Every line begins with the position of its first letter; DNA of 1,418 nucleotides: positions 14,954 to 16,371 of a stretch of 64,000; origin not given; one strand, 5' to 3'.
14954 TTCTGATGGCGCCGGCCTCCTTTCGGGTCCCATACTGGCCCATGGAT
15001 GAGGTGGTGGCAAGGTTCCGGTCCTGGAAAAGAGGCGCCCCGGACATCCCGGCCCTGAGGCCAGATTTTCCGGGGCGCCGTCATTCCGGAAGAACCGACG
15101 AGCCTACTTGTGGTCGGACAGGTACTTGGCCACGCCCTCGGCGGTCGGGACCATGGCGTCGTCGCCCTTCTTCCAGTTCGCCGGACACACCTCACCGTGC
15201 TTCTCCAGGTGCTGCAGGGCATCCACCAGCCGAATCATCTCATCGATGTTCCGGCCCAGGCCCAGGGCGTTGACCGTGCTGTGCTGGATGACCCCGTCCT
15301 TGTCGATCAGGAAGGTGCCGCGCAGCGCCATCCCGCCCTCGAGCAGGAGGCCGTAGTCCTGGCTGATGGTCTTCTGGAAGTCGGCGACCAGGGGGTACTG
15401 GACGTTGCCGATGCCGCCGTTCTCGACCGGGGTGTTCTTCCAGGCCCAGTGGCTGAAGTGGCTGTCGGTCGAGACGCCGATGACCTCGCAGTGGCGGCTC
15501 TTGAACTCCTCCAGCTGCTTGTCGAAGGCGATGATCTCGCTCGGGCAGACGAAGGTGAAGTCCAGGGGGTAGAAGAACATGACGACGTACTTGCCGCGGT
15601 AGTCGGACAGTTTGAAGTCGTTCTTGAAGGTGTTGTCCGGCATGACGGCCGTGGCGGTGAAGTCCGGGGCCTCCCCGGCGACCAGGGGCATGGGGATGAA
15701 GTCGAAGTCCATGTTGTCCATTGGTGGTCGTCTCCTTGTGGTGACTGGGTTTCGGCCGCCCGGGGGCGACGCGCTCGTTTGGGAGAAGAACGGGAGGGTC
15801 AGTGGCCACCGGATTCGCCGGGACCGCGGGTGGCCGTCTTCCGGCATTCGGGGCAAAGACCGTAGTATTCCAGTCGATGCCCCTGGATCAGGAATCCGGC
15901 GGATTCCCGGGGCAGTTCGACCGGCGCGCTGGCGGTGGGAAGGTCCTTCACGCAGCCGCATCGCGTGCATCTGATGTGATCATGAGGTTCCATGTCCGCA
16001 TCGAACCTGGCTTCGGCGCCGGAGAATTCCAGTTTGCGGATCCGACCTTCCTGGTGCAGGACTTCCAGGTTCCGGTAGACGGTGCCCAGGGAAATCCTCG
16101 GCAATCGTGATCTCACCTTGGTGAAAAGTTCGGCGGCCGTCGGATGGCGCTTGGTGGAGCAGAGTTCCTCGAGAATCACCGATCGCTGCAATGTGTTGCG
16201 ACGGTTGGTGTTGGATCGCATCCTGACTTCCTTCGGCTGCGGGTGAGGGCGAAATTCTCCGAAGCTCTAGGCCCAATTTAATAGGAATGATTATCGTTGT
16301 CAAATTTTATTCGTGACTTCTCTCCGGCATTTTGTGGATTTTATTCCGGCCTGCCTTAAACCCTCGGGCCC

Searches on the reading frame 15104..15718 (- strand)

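Call 74: search_protein_families(library=pfam, proteins=[window:15104-15718:-], max_evalue=0.001)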
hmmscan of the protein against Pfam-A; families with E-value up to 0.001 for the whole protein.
window:15104-15718:- (204 aa): 3 families
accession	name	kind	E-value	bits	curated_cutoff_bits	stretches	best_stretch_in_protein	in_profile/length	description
PF00578.27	AhpC-TSA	-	2.3e-37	128.2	26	1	15-146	3-123/124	AhpC/TSA family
PF08534.16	Redoxin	-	2e-17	63.8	26.6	1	16-150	5-134/148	Redoxin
PF10417.14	1-cysPrx_C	-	8.8e-14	51.6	21.1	1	167-201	1-40/41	C-terminal domain of 1-Cys peroxiredoxin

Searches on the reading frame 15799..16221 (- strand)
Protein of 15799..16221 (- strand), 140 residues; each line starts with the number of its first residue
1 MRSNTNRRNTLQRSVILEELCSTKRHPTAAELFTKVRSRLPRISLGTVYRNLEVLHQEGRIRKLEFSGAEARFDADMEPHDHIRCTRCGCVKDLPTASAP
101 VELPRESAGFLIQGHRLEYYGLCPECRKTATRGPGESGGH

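Call 74: search_protein_families(library=pfam, proteins=[window:15799-16221:-], max_evalue=0.001)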
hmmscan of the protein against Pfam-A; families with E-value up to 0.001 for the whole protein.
window:15799-16221:- (140 aa): 1 family
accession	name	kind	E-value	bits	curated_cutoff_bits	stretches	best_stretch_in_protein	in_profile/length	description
PF01475.25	FUR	-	1.4e-25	90.2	23.1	1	6-120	3-121/121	Ferric uptake regulator family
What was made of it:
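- On Fur-family (Per/Fur-type) operator: FUR-domain gene at 15799-16221 (call 74).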

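Call 75: find_homologous_proteins(query=window:15799-16221:-)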
Query window:15799-16221:- (140 aa): 4825 proteins with E <= 0.001 among 4852 candidates; the best 120 are listed.
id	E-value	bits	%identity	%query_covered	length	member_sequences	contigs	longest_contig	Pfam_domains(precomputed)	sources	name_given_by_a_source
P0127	2.4e-84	298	94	100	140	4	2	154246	PF01475.26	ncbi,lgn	ncbi:MAG: transcriptional repressor [bacterium]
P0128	2.4e-73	263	84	100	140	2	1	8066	PF01475.26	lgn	-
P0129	6.2e-53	197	63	100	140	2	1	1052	PF01475.26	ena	-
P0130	4.0e-52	194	65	93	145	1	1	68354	PF01475.26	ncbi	-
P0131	2.0e-51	192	63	100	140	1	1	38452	PF01475.26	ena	-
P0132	2.3e-50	188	65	93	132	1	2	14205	PF01475.26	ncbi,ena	-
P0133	1.7e-49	185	66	91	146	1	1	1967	PF01475.26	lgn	-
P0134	4.7e-49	184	63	94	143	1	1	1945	PF01475.26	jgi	jgi:Fur family ferric uptake transcriptional regulator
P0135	6.7e-49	183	62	94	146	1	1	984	PF01475.26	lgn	-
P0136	1.3e-48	183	64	91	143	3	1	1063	PF01475.26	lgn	-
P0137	2.4e-48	182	58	100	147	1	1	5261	PF01475.26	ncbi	-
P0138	5.0e-48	181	61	94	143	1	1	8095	PF01475.26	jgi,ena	-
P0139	6.3e-48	180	63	90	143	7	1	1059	PF01475.26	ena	-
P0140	1.6e-47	179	63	87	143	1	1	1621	PF01475.26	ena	-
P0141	1.8e-47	179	60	95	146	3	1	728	PF01475.26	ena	-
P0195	5.2e-44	168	64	87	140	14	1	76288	PF01475.26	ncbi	-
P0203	8.1e-44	167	61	92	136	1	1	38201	PF01475.26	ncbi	-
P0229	1.5e-42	163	58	96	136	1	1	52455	PF01475.26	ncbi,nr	ncbi:MAG: transcriptional repressor [bacterium]|nr:transcriptional repressor [bacterium]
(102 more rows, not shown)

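Call 76: find_encoding_contigs(protein=P0131, flank=1500, max_places=2)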
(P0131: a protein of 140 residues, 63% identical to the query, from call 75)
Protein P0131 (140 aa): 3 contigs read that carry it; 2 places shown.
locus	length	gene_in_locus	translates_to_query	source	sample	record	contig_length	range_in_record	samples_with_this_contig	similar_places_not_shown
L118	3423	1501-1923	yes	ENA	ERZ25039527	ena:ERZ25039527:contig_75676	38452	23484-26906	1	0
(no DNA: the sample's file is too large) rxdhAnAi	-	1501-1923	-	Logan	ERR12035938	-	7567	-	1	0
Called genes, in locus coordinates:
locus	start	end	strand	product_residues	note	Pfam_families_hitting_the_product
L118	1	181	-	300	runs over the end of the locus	PF13349:DUF4097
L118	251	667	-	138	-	-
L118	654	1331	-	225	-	PF04542:Sigma70_r2, PF08281:Sigma70_r4_2, PF04545:Sigma70_r4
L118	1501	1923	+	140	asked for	PF01475:FUR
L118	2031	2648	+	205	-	PF08534:Redoxin, PF00578:AhpC-TSA, PF10417:1-cysPrx_C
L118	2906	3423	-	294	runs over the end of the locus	-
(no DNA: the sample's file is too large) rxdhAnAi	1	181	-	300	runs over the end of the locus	PF13349:DUF4097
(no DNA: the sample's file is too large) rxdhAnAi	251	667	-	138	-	-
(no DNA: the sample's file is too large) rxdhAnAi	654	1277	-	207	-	PF04542:Sigma70_r2, PF08281:Sigma70_r4_2, PF04545:Sigma70_r4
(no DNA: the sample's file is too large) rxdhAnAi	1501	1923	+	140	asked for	PF01475:FUR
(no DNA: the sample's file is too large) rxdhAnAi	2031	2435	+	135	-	?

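Call 77: find_encoding_contigs(protein=P0130, flank=1500, max_places=2)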
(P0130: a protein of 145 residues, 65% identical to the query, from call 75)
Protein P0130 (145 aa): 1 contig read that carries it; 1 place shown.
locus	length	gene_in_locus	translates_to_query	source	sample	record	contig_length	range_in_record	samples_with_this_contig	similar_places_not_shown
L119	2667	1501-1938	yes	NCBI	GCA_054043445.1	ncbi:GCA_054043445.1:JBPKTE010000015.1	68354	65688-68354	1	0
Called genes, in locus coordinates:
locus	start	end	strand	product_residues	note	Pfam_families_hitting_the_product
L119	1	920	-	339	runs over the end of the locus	PF00072:Response_reg, PF00990:GGDEF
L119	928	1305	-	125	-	PF00072:Response_reg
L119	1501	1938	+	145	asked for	PF01475:FUR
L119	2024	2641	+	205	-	PF08534:Redoxin, PF00578:AhpC-TSA, PF10417:1-cysPrx_C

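Call 78: find_encoding_contigs(protein=P0132, flank=1500, max_places=2)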
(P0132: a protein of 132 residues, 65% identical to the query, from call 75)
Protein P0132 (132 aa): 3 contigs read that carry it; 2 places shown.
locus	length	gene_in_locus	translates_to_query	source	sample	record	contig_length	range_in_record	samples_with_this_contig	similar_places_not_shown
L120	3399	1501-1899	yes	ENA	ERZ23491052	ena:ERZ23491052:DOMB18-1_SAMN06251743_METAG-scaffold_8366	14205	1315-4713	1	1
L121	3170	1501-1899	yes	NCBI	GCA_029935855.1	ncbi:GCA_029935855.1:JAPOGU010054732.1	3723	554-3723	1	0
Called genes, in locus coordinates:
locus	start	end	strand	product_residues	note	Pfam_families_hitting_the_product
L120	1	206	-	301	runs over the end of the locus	PF13349:DUF4097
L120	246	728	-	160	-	-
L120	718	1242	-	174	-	PF04542:Sigma70_r2, PF08281:Sigma70_r4_2, PF04545:Sigma70_r4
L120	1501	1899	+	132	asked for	PF01475:FUR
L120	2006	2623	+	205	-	PF08534:Redoxin, PF00578:AhpC-TSA, PF10417:1-cysPrx_C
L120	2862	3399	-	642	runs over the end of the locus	PF01432:Peptidase_M3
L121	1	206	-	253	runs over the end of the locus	?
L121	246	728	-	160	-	-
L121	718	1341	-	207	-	PF04542:Sigma70_r2, PF08281:Sigma70_r4_2, PF04545:Sigma70_r4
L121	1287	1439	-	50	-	-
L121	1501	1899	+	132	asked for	PF01475:FUR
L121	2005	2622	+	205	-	PF08534:Redoxin, PF00578:AhpC-TSA, PF10417:1-cysPrx_C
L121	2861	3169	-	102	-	?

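Call 79: find_encoding_contigs(protein=P0128, flank=1500, max_places=2)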
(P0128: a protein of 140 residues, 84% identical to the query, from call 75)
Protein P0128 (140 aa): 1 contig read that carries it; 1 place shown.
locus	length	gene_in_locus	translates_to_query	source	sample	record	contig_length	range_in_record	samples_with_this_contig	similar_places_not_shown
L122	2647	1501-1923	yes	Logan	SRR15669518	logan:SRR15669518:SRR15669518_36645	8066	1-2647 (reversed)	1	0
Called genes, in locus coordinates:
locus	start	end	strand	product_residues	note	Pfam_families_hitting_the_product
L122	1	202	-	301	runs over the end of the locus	PF13349:DUF4097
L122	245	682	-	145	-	-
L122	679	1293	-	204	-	PF04542:Sigma70_r2, PF08281:Sigma70_r4_2, PF04545:Sigma70_r4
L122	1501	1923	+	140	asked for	PF01475:FUR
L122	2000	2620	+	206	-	PF00578:AhpC-TSA, PF08534:Redoxin, PF10417:1-cysPrx_C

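Call 82: search_protein_families(library=ncbifam, proteins=[window:15799-16221:-], max_evalue=0.001)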
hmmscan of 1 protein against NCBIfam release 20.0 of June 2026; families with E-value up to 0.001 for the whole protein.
window:15799-16221:- (140 aa): 10 families
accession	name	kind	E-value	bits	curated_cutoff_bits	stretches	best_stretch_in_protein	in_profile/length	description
NF047406.1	TransRegPerRTherm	equivalog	1.9e-28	99.3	200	1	7-129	4-128/130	manganese-dependent transcriptional regulator PerR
NF052545.1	TransRegPerRClab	equivalog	1.5e-26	93.1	180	1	8-129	14-137/138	transcriptional regulator PerR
NF051892.1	TransRegFurBacil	equivalog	3.3e-18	66.2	220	1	10-130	20-147/149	ferric iron uptake transcriptional regulator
NF045677.1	FeRespRegIrr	equivalog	1.7e-12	47.5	170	1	5-109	7-113/127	Fur family transcriptional regulator Irr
NF045678.1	TransRegIrrA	equivalog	2.8e-12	46.7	150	1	6-110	17-123/138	iron response transcriptional regulator IrrA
NF051891.1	TransRegFurHelico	equivalog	5.2e-11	42.6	200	1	7-128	23-147/148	ferric iron uptake transcriptional regulator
NF047462.1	FUR_perox_PerRA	exception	3e-09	37.5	200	1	7-94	17-104/142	peroxide-responsive transcriptional repressor PerRA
NF008646.0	PRK11639.1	equivalog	1.4e-08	34.7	167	1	5-130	20-150/171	zinc uptake transcriptional repressor Zur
NF047461.1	FUR_perox_PerRB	exception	1.5e-08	34.7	250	1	8-95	27-115/143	peroxide-responsive transcriptional repressor PerRB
NF006999.0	PRK09462.1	equivalog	2.8e-08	33.5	146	1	9-123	15-133/148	ferric iron uptake transcriptional regulator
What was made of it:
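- On PerR (peroxide sensor) as identity of the regulator: The best NCBIfam PerR models score 99 and 93 bits against cut-offs of 200 and 180 (call 82).
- Closest known: Per box / PerR regulon of Bacillus subtilis. Different: The protein scores below NCBIfam's PerR equivalog cut-offs (call 82).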

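Call 83: search_solved_structures(query=window:15799-16221:-, max_evalue=1e-8)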
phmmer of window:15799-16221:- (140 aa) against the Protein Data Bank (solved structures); distinct sequences matched with E-value up to 1e-8: 15.
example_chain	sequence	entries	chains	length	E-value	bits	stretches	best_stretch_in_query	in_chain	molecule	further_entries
2fe3_A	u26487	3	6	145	1.3e-23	87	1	5-129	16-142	Peroxide operon regulator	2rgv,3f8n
9ire_A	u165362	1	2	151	4.8e-15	59.1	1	11-131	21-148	Ferric uptake regulation protein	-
6d57_A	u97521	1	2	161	9.2e-15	58.2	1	8-128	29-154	Ferric uptake regulation protein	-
4ets_A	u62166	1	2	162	9.5e-15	58.2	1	8-128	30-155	Ferric uptake regulation protein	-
4ray_A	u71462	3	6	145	4e-14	56.2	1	8-122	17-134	DNA-binding transcriptional dual regulator of siderophore biosynthesis and transport(Fur f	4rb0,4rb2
4raz_A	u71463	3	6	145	5.5e-14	55.7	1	9-122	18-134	DNA-binding transcriptional dual regulator of siderophore biosynthesis and transport(Fur f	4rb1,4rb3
6dk4_A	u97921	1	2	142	1e-13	54.8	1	9-101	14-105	Ferric uptake regulation protein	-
4i7h_A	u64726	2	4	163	6.4e-13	52.3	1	8-128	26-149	peroxide stress sensing regulator | Peroxide stress regulator PerR, FUR family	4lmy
5fd5_A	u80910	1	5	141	6.2e-11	45.8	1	6-122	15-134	Ferric uptake regulation protein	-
5fd6_A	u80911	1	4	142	6.3e-11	45.8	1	6-122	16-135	Ferric uptake regulation protein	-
7ne9_AAA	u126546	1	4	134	1e-09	41.9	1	42-130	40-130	Ferric uptake regulator family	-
8j6w_A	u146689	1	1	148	1.1e-09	41.7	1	8-128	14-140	Ferric uptake regulation protein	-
3eyy_A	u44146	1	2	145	2.1e-09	40.9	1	8-127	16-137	Putative iron uptake regulatory protein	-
2xig_A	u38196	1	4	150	4.3e-09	39.9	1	6-129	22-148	FERRIC UPTAKE REGULATION PROTEIN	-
2o03_A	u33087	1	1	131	5.1e-09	39.6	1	4-127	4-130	probable Zinc uptake regulation protein FurB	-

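Call 89: search_solved_structures(query=window:15799-16221:-, max_evalue=1e-20, show_alignments=1)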
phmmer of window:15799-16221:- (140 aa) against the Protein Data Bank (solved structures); distinct sequences matched with E-value up to 1e-20: 1.
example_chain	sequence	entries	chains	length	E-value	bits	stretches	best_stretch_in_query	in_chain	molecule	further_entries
2fe3_A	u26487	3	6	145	1.3e-23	87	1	5-129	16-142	Peroxide operon regulator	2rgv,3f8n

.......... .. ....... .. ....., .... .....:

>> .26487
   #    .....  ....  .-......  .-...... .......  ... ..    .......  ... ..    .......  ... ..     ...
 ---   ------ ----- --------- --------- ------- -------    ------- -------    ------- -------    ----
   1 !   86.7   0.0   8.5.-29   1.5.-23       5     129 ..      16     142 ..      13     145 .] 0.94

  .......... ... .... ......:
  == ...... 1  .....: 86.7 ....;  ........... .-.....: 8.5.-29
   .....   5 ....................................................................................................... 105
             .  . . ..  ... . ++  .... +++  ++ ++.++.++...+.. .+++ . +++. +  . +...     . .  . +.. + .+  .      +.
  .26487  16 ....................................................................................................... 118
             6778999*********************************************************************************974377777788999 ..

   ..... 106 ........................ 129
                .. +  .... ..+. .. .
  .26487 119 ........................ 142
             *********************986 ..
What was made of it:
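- On PerR (peroxide sensor) as identity of the regulator: All are aligned and conserved against 2fe3 (call 89).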

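Call 90: find_encoding_contigs(protein=P0229, flank=1200, max_places=2)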
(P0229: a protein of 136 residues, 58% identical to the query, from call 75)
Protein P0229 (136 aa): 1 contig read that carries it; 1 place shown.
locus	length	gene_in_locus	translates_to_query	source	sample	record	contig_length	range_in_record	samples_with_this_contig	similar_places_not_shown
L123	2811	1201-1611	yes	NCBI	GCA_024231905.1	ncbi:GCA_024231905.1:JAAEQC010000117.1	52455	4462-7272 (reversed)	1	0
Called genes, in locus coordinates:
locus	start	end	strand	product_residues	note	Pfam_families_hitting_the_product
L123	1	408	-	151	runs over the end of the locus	-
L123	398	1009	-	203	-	PF04542:Sigma70_r2, PF08281:Sigma70_r4_2, PF04545:Sigma70_r4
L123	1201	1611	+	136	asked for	PF01475:FUR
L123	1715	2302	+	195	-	PF00578:AhpC-TSA, PF08534:Redoxin, PF10417:1-cysPrx_C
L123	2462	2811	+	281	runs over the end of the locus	PF01370:Epimerase, PF04321:RmlD_sub_bind, PF13460:NAD_binding_10 (weak)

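Call 91: find_encoding_contigs(protein=P0195, flank=1200, max_places=2)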
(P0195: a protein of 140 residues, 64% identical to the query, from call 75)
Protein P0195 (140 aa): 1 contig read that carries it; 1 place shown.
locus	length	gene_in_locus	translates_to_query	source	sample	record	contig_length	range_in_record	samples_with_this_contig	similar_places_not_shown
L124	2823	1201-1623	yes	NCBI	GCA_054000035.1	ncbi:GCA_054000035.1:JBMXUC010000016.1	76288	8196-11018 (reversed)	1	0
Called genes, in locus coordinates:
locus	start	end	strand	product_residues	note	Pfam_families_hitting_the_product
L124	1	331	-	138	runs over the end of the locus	-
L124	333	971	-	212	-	PF04542:Sigma70_r2, PF08281:Sigma70_r4_2, PF04545:Sigma70_r4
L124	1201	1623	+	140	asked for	PF01475:FUR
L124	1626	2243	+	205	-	PF08534:Redoxin, PF00578:AhpC-TSA, PF10417:1-cysPrx_C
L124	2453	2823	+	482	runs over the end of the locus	PF13229:Beta_helix (weak), PF13860:FlgD_ig, PF18962:Por_Secre_tail (weak)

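Call 92: find_encoding_contigs(protein=P0137, flank=1200, max_places=2)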
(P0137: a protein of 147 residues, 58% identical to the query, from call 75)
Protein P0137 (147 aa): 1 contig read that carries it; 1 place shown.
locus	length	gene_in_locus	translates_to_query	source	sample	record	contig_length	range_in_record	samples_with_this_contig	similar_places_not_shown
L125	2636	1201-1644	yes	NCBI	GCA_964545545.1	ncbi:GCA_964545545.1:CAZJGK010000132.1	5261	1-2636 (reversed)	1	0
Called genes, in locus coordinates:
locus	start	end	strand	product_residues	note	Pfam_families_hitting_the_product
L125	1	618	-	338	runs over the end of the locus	PF00072:Response_reg, PF00990:GGDEF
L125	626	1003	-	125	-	PF00072:Response_reg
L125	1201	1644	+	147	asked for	PF01475:FUR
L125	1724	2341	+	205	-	PF08534:Redoxin, PF00578:AhpC-TSA, PF10417:1-cysPrx_C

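Call 93: find_encoding_contigs(protein=P0203, flank=1200, max_places=2)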
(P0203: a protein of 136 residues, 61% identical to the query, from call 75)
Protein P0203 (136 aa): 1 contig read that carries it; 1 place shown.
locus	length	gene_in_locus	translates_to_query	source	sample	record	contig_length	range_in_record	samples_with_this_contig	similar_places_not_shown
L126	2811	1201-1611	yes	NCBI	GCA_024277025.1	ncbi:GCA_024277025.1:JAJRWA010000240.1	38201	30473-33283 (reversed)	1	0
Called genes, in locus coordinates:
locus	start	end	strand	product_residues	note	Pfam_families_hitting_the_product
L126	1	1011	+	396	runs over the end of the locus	PF07396:Porin_O_P (weak)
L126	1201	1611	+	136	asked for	PF01475:FUR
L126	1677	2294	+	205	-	PF08534:Redoxin, PF00578:AhpC-TSA, PF10417:1-cysPrx_C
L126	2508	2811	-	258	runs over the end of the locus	-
